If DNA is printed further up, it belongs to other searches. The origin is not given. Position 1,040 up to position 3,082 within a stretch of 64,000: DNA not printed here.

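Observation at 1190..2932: IspH (HMBPP reductase) fused in-frame to a UbiA-like polytopic prenyltransferase domain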

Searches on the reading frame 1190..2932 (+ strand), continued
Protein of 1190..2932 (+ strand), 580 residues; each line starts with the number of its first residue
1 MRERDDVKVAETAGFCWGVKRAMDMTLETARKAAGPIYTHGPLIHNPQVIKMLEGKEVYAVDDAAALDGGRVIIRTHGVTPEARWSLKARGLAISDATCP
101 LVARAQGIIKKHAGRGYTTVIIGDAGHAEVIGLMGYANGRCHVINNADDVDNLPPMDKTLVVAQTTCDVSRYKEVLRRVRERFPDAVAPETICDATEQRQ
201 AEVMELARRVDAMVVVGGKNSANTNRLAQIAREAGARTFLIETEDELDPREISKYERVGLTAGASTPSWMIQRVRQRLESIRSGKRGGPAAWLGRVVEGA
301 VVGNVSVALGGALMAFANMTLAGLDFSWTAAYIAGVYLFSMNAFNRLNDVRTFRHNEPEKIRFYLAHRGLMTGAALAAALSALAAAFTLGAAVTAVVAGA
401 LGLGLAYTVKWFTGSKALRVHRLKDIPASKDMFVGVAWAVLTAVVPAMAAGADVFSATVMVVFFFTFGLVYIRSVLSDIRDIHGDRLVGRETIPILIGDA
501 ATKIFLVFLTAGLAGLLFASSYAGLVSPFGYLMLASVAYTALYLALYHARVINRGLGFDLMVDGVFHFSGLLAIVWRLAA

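Call 20: search_solved_structures(query=A1, max_evalue=1)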
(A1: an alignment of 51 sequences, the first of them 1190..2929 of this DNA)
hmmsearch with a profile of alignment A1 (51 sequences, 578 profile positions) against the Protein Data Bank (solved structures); distinct sequences matched with E-value up to 1: 15.
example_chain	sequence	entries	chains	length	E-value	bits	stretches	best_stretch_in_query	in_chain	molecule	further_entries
3dnf_A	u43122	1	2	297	5e-98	332.2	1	2-281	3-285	4-hydroxy-3-methylbut-2-enyl diphosphate reductase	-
4h4c_A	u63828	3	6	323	2.6e-68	234.1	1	1-278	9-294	4-hydroxy-3-methylbut-2-enyl diphosphate reductase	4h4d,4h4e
3urk_A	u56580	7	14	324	2.6e-68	234.1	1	1-278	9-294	4-hydroxy-3-methylbut-2-enyl diphosphate reductase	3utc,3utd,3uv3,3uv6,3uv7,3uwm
3ke8_A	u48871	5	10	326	2.7e-68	234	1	1-278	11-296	4-hydroxy-3-methylbut-2-enyl diphosphate reductase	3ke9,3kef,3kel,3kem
4eb3_A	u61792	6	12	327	2.7e-68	234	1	1-278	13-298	4-hydroxy-3-methylbut-2-enyl diphosphate reductase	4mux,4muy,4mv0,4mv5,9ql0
3f7t_A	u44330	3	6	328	2.7e-68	234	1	1-278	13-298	4-hydroxy-3-methylbut-2-enyl diphosphate reductase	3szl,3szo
3zgl_A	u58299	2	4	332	2.8e-68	234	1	1-278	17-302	4-HYDROXY-3-METHYLBUT-2-ENYL DIPHOSPHATE REDUCTASE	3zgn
3t0f_A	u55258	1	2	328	1.6e-67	231.5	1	1-278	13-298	4-hydroxy-3-methylbut-2-enyl diphosphate reductase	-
3szu_A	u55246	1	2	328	2.4e-67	230.9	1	1-278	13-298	4-hydroxy-3-methylbut-2-enyl diphosphate reductase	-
3t0g_A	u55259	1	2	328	3.1e-67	230.5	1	1-278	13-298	4-hydroxy-3-methylbut-2-enyl diphosphate reductase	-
4n7b_A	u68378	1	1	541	1.9e-55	191.6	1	9-272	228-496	LytB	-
6c2u_A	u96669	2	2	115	0.0038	18.9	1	155-245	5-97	phosphate-loop protein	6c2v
9sau_C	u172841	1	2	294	0.029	16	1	469-542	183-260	Chlorophyll a synthase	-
9sas_C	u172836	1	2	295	0.03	16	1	469-542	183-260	Chlorophyll a synthase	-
6m31_A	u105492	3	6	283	0.13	13.8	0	452-549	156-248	Digeranylgeranylglyceryl phosphate synthase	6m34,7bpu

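Call 25: find_encoding_contigs(protein=P0111, flank=10000, max_places=1)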
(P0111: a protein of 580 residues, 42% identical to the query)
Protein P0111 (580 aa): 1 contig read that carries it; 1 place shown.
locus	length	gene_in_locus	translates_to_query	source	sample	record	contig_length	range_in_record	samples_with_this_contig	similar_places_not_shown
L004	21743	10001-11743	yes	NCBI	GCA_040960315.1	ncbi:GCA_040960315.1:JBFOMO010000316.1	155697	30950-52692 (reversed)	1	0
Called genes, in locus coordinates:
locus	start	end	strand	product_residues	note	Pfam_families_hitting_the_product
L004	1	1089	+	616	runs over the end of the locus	PF02369:Big_1 (faint), PF13620:CarboxypepD_reg, PF17802:SpaA (faint), PF14522:Cytochrome_C7 (faint), PF22113:Mtrc-MtrF_II-IV_dom (faint), PF14537:Cytochrom_c3_2 (faint), PF13435:Cytochrome_C554 (weak), PF09699:Paired_CXXCH_1 (weak)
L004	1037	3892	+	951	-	PF00690:Cation_ATPase_N, PF00122:E1-E2_ATPase, PF13246:Cation_ATPase, PF00702:Hydrolase, PF00689:Cation_ATPase_C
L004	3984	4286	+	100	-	PF04945:YHS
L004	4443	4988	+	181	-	-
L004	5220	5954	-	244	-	PF23914:TPR_CcmH_CycH (faint), PF13432:TPR_16, PF13414:TPR_11, PF13414:TPR_11, PF00515:TPR_1, PF13181:TPR_8 (weak), PF13424:TPR_12 (weak), PF13414:TPR_11 (weak), +12 more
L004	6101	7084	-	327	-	PF00348:polyprenyl_synt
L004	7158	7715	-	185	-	PF08207:EFP_N, PF01132:EFP, PF09285:Elong-fact-P_C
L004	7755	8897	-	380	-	PF04055:Radical_SAM, PF06969:HemN_C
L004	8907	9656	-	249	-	PF00535:Glycos_transf_2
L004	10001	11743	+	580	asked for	PF02401:LYTB, PF01040:UbiA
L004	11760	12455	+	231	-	PF04367:DUF502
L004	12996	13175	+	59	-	-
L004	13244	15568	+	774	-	PF00708:Acylphosphatase, PF07503:zf-HYPF, PF01300:Sua5_yciO_yrdC, PF17788:HypF_C, PF22521:HypF_C_2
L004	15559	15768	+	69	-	PF01455:HupF_HypC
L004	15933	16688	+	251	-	PF00881:Nitroreductase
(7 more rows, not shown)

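Call 26: find_encoding_contigs(protein=P0079, flank=10000, max_places=1)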
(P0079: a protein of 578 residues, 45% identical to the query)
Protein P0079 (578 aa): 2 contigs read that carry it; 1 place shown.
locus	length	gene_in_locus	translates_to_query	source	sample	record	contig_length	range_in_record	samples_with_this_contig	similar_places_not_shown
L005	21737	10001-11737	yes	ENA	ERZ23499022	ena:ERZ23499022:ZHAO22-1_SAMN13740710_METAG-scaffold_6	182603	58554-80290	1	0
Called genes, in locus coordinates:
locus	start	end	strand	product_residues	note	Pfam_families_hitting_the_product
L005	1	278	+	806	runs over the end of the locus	PF02518:HATPase_c, PF00204:DNA_gyraseB, PF01751:Toprim, PF21249:GyrB_hook (faint), PF00986:DNA_gyraseB_C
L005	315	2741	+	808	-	PF00521:DNA_topoisoIV, PF03989:DNA_gyraseA_C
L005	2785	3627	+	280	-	PF28559:TPR_SusR (faint), PF13525:YfiO (faint), PF24575:TPR_Slam (faint), PF07719:TPR_2 (faint), PF13432:TPR_16 (weak), PF14559:TPR_19 (weak), PF00515:TPR_1 (weak), PF13424:TPR_12 (weak), +13 more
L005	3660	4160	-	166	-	PF05258:DciA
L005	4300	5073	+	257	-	PF00005:ABC_tran, PF13304:AAA_21 (faint)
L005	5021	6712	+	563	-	PF16949:ABC_tran_2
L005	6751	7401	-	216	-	PF13406:SLT_2 (faint), PF01464:SLT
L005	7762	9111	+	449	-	PF01235:Na_Ala_symp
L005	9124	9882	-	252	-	PF23023:Anti-Pycsar_Apyc1, PF00753:Lactamase_B, PF12706:Lactamase_B_2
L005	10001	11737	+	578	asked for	PF02401:LYTB, PF01040:UbiA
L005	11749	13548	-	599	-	PF01590:GAF (weak), PF13185:GAF_2, PF13492:GAF_3, PF01590:GAF, PF13185:GAF_2, PF13492:GAF_3, PF07228:SpoIIE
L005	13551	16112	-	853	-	PF00672:HAMP, PF07228:SpoIIE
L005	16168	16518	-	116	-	PF01740:STAS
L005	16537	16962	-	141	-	PF13581:HATPase_c_2, PF02518:HATPase_c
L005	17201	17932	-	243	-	PF14371:DUF4412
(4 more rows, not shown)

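Call 30: predict_structure(alignment_id=A1)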
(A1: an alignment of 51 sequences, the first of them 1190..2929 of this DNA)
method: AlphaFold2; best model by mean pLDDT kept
length: 580 residues; sequences in the alignment: 51
mean_pLDDT: 87.7   pTM: 0.70
mean pLDDT of the five models: 87.7, 86.8, 86.5, 84.7, 83.2
residues with pLDDT >= 90: 319; 70-90: 214; 50-70: 41; < 50: 6
segments of 3 or more residues with pLDDT < 50: 1-4
pLDDT, mean of each block of 10 residues (from residue 1): 65 85 84 84 79 83 83 89 90 90 94 96 91 92 94 94 92 94 95 91 94 92 90 95 90 91 85 84 68 81 92 98 96 97 86 69 86 95 97 96 80 54 71 93 97 95 97 87 56 75 92 98 96 97 89 78 95 94
secondary structure, 60 per line:
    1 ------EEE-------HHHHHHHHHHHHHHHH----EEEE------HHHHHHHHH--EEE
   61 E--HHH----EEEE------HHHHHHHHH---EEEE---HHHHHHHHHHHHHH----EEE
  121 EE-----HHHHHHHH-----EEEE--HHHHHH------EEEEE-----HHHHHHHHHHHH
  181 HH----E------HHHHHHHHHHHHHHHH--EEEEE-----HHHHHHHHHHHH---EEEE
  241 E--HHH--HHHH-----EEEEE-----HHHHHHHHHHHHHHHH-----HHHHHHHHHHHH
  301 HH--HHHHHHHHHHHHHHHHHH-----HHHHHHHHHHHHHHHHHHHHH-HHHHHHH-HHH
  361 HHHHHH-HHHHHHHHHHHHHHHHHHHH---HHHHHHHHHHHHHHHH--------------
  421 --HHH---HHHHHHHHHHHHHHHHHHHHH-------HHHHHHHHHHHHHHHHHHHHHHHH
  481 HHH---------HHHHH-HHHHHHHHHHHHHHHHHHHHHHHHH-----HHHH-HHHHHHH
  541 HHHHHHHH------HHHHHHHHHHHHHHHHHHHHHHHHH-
elements in order: E7-9 H17-32 E37-40 H47-55 E58-61 E71-74 H81-89 E93-96 H100-113 E118-122 H128-135 E141-144 H147-152 E159-163 H169-182 H194-209 E212-216 H222-233 E237-241 H249-252 E258-262 H268-283 H289-302 H305-322 H328-348 H350-356 H358-366 H368-387 H391-406 H429-449 H457-483 H493-497 H499-523 H529-532 H534-548 H555-579
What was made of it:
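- Checked: The AlphaFold2 model has mean pLDDT 87.7 and pTM 0.70, and shows an IspH trefoil followed by 9 long helices (call 30).
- The linker length is conserved, and the structure model is confident through the junction (call 30).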
